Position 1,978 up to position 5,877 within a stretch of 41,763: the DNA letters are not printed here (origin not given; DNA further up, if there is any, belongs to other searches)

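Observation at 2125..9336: A 2,404-aa ORF (about 17 percent of the genome) with no recognisable enzymatic motif, placed where podoviruses keep ejection proteins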

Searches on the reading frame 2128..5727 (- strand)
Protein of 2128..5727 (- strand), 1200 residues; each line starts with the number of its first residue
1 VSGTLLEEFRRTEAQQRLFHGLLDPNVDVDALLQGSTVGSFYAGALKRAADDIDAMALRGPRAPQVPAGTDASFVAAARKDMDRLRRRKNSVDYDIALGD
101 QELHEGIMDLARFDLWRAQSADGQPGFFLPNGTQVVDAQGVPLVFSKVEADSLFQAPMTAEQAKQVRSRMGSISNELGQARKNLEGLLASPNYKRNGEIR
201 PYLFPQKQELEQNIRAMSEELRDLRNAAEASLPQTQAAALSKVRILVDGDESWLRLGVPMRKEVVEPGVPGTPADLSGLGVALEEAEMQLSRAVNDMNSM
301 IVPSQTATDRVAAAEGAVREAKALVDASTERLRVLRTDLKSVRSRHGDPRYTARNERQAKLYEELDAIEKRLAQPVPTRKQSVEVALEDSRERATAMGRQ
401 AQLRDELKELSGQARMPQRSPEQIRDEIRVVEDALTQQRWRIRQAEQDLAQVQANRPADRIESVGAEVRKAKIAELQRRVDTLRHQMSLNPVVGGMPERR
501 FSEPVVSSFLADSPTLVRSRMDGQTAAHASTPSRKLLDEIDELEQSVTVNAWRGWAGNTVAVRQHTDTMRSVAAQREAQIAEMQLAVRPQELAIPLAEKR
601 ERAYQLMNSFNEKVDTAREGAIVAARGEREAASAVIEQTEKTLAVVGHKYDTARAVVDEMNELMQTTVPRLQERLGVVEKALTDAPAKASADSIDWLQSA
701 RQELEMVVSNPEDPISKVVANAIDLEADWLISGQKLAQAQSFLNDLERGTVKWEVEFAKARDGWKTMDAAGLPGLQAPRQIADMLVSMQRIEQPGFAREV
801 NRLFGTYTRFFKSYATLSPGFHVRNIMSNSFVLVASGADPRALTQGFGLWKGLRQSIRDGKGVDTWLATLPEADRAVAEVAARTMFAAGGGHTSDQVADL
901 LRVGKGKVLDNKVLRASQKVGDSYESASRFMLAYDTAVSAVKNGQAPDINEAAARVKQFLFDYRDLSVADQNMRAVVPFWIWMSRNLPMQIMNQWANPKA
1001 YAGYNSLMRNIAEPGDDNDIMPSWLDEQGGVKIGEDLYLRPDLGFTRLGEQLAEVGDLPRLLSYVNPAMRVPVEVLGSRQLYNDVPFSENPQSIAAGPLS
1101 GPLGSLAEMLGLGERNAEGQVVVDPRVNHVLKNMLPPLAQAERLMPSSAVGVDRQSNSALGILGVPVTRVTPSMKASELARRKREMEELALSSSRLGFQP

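Call 26: search_solved_structures(query=A3, max_evalue=1, show_alignments=3)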
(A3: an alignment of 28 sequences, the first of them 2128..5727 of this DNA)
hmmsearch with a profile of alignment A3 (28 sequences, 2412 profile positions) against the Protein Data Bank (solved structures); distinct sequences matched with E-value up to 1: 61 (the best 60 are shown).
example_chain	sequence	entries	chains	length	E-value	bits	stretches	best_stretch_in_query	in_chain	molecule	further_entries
4tql_A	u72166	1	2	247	4.2e-05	24.5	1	529-735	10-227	Three helix bundle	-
4tko_B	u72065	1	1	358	0.00015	22.6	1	1452-1565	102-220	EmrA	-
9f5w_B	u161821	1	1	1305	0.00039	21.3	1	1679-1922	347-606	Structural maintenance of chromosomes protein 4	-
8qae_A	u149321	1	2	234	0.0006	20.7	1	536-704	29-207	sc-apCC-6-SLLA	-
8bd7_F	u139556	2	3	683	0.00081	20.3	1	1542-1911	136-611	Intraflagellar transport protein 81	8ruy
7zr2_A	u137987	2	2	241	0.0037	18.1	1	590-772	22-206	Spike protein S2',Chimeric protein mimic of SARS-CoV-2 Spike HR1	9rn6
4zry_B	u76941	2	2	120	0.0065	17.3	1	627-700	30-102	Keratin, type II cytoskeletal 1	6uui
4uos_A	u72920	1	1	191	0.01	16.6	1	526-689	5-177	DESIGNED HELICAL BUNDLE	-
9hn1_D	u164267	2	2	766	0.012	16.4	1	1478-1717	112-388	KlebG | Klebicin G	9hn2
5cwc_A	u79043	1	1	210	0.015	16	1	760-881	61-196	Designed helical repeat protein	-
6tik_C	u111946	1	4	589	0.016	16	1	548-734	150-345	Capsid protein,Putative adhesin/invasin,Capsid protein,Factor H-binding protein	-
9y5h_B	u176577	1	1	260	0.022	15.5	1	598-718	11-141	sc-t-SNARE-diff-#3.3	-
1ya9_A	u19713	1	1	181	0.024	15.4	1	534-672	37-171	Apolipoprotein E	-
5cwg_A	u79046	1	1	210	0.025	15.3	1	737-881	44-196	Designed helical repeat protein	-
1eq1_A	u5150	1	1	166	0.028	15.1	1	536-693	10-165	APOLIPOPHORIN-III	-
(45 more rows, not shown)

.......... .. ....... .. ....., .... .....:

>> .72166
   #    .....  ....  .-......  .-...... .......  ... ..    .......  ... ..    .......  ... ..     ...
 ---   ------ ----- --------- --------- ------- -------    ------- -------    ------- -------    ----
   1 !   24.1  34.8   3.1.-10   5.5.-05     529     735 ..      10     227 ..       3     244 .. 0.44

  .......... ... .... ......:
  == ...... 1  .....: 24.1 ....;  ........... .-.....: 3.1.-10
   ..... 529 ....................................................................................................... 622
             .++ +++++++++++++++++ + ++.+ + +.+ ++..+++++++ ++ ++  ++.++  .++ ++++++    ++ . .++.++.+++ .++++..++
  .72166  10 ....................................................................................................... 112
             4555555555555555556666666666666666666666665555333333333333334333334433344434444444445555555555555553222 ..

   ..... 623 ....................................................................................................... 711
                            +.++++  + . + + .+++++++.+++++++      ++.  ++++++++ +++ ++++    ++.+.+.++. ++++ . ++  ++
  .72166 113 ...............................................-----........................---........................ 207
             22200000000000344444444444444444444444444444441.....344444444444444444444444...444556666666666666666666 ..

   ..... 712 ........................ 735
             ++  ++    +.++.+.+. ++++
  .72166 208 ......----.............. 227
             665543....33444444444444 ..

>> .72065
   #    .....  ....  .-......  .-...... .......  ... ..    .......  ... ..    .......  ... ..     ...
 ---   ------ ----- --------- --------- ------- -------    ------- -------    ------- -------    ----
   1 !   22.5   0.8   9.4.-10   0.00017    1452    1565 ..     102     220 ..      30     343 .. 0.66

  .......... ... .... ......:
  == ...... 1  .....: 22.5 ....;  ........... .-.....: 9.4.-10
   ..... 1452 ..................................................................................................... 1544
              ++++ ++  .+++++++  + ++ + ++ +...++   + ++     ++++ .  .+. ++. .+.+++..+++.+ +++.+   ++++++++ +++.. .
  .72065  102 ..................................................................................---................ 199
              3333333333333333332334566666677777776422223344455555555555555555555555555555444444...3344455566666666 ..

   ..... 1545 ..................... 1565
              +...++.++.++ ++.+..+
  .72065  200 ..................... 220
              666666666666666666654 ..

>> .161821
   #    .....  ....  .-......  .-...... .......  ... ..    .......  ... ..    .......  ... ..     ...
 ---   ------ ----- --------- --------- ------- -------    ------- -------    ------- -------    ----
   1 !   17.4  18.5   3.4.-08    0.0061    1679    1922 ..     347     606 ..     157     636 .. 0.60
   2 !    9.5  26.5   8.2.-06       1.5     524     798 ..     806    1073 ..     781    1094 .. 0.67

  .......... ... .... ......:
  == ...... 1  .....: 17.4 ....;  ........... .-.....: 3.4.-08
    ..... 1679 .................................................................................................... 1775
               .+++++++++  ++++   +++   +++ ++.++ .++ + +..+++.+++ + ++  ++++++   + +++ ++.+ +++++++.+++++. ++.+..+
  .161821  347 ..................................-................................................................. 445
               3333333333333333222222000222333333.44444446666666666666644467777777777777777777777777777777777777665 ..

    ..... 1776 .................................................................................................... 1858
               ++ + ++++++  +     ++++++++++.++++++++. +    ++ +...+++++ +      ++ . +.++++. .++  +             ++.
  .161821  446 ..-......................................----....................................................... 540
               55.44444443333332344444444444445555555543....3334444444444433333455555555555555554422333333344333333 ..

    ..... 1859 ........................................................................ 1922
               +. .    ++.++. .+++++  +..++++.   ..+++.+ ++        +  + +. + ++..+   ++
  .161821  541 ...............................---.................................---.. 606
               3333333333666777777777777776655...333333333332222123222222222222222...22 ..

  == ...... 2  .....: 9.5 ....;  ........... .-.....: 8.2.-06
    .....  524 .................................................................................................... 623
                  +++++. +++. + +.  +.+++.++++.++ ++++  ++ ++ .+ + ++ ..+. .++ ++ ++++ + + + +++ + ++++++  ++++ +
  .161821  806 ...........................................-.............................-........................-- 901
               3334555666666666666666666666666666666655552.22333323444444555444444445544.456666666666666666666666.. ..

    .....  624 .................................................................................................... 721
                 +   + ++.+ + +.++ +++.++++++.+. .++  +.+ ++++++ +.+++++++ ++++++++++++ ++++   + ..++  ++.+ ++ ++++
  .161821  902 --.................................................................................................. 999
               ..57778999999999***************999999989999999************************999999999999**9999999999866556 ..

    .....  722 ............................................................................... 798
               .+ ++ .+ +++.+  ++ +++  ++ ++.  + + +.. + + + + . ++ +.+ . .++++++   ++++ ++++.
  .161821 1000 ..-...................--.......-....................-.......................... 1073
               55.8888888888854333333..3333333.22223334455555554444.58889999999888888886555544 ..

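Call 44: predict_structure(alignment_id=A3)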
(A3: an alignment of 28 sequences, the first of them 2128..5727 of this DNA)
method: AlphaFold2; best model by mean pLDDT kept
length: 1200 residues; sequences in the alignment: 28
mean_pLDDT: 70.1   pTM: 0.42
mean pLDDT of the five models: 70.1, 65.2, 62.4, 61.9, 61.7
residues with pLDDT >= 90: 100; 70-90: 628; 50-70: 250; < 50: 222
segments of 3 or more residues with pLDDT < 50: 1-8, 36-38, 61-70, 255-275, 299-306, 340-356, 375-377, 408-419, 456-466, 491-503, 581-655, 749-758, 816-819, 890-908
pLDDT, mean of each block of 10 residues (from residue 1): 43 57 57 52 66 66 42 75 89 89 91 89 82 83 91 86 87 88 84 62 81 88 88 88 81 46 31 56 88 67 47 78 83 65 37 47 58 52 66 70 55 42 73 81 79 49 52 84 73 32 59 86 90 92 83 70 73 64 38 36 40 39 34 36 37 48 72 78 61 77 79 65 71 62 49 42 75 75 82 78 72 50 71 85 92 86 89 92 78 46 47 69 85 93 89 85 69 77 71 67 80 79 83 88 66 76 78 81 79 81 84 86 89 80 73 76 81 83 80 68
secondary structure, 60 per line:
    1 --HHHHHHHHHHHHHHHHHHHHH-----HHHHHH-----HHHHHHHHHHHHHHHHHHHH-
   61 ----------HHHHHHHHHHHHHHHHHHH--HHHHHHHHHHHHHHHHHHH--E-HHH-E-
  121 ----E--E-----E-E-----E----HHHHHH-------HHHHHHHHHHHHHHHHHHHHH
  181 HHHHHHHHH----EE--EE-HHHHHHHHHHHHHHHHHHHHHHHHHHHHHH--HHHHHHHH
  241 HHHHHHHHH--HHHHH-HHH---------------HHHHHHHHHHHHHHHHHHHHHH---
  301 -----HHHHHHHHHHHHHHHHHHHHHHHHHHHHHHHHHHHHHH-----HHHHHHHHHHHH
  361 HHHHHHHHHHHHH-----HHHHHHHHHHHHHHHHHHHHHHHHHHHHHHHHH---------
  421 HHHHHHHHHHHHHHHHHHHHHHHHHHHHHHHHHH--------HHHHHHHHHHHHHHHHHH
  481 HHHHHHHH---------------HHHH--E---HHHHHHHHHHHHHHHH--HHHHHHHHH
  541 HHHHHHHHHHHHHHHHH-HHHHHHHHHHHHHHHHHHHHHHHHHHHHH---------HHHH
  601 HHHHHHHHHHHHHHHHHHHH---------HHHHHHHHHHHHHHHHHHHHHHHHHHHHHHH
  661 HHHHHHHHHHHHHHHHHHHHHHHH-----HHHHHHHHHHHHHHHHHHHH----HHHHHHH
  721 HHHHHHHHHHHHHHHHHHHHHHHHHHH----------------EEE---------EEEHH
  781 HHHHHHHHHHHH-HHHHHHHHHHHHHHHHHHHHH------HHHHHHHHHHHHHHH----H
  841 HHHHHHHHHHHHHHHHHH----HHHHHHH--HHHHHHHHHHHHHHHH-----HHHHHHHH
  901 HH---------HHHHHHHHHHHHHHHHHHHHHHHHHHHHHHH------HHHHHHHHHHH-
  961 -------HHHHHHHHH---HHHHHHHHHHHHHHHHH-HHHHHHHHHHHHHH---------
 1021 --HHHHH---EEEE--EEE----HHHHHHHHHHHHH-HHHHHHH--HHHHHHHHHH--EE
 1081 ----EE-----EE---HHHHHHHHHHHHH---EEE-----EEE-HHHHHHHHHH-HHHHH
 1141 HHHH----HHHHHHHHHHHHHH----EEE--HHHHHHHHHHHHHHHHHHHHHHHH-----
elements in order (helices of 4 or more, strands of 3 or more residues): H3-23 H29-34 H40-59 H71-89 H92-110 H147-152 H160-189 H201-230 H233-249 H252-256 H276-297 H306-343 H349-373 H379-411 H421-454 H463-488 H504-507 H514-529 H532-557 H559-587 H597-620 H630-684 H690-709 H714-747 E764-766 E776-778 H779-792 H794-814 H821-835 H840-858 H863-869 H872-887 H893-902 H912-942 H949-959 H968-976 H980-996 H998-1011 H1023-1027 E1031-1034 E1037-1039 H1044-1056 H1058-1064 H1067-1076 H1097-1109 E1113-1115 E1121-1123 H1125-1134 H1136-1144 H1149-1162 E1167-1169 H1172-1195

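Call 48: fold_search(model_id=the predicted structure, library=pdb)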
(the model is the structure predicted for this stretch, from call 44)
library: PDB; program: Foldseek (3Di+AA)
matches with E <= 10: 44; with E <= 0.001: 0
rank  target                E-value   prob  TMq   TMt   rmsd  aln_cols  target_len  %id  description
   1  9gm7_A                9.8e-02  0.06  0.05  0.04  75.6      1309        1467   13  MukBEF in a nucleotide-bound state with open neck gate (monomer) (released 2025-03-26)
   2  7nyx_A                2.5e-01  0.06  0.06  0.05  84.2      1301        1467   12  Cryo-EM structure of the MukBEF-MatP-DNA monomer (closed conformation) (released 2021-07-07)
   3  9hm7                  3.8e-01  0.06  0.06  0.06  32.1       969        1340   11  Cryo-EM structure of apo human separase with the mutation C2029S (released 2025-09-03)
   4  6yvu_B                6.4e-01  0.11  0.08  0.08  71.7       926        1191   11  Condensin complex from S.cerevisiae ATP-free apo non-engaged state (released 2020-07-15)
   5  9qe0_A                7.9e-01  0.05  0.06  0.05  86.0       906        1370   10  Neobacillus vireti Wadjet-II JetABC dimer (released 2025-06-25)
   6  6z9l_A                7.9e-01  0.04  0.04  0.06  99.1       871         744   11  Enterococcal PrgA (released 2020-09-16)
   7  9drl_B                1.3e+00  0.08  0.07  0.16  23.5       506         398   12  Cryo-EM structure of the T33-549 tetrahedral cage (released 2025-08-06)
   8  9dgr_m                1.3e+00  0.03  0.06  0.02  79.7      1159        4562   12  Composite structure of dynein-dynactin on microtubules (released 2025-09-10)
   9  9ync_B                1.5e+00  0.02  0.05  0.03  41.6      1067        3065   10  Motor domains of phi-like human dynein-1 bound to dynactin-p150glued and LIS1 (released 2026-01-28)
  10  9bly_A                1.6e+00  0.02  0.05  0.03  68.0      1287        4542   10  Composite structure of full-length human dynein-1 in phi-particle conformation (released 2025-04-23)
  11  8vdp                  1.6e+00  0.04  0.09  0.07  39.4      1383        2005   10  Cryogenic electron microscopy model of full-length talin without FABD (released 2024-10-02)
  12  6yvu_A                1.8e+00  0.03  0.06  0.06  86.8       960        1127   10  Condensin complex from S.cerevisiae ATP-free apo non-engaged state (released 2020-07-15)
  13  7z8f_m                2.5e+00  0.02  0.06  0.02  79.7      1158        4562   12  Composite structure of dynein-dynactin-BICDR on microtubules (released 2022-07-27)
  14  8soi_A                3.5e+00  0.04  0.04  0.09  39.9       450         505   13  Structure of human ULK1 complex core (2:1:1 stoichiometry) (released 2023-06-21)
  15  7zr1_D                3.6e+00  0.03  0.06  0.08  82.2       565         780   15  Chaetomium thermophilum Mre11-Rad50-Nbs1 complex bound to ATPyS (composite structure) (released 2023-01-11)
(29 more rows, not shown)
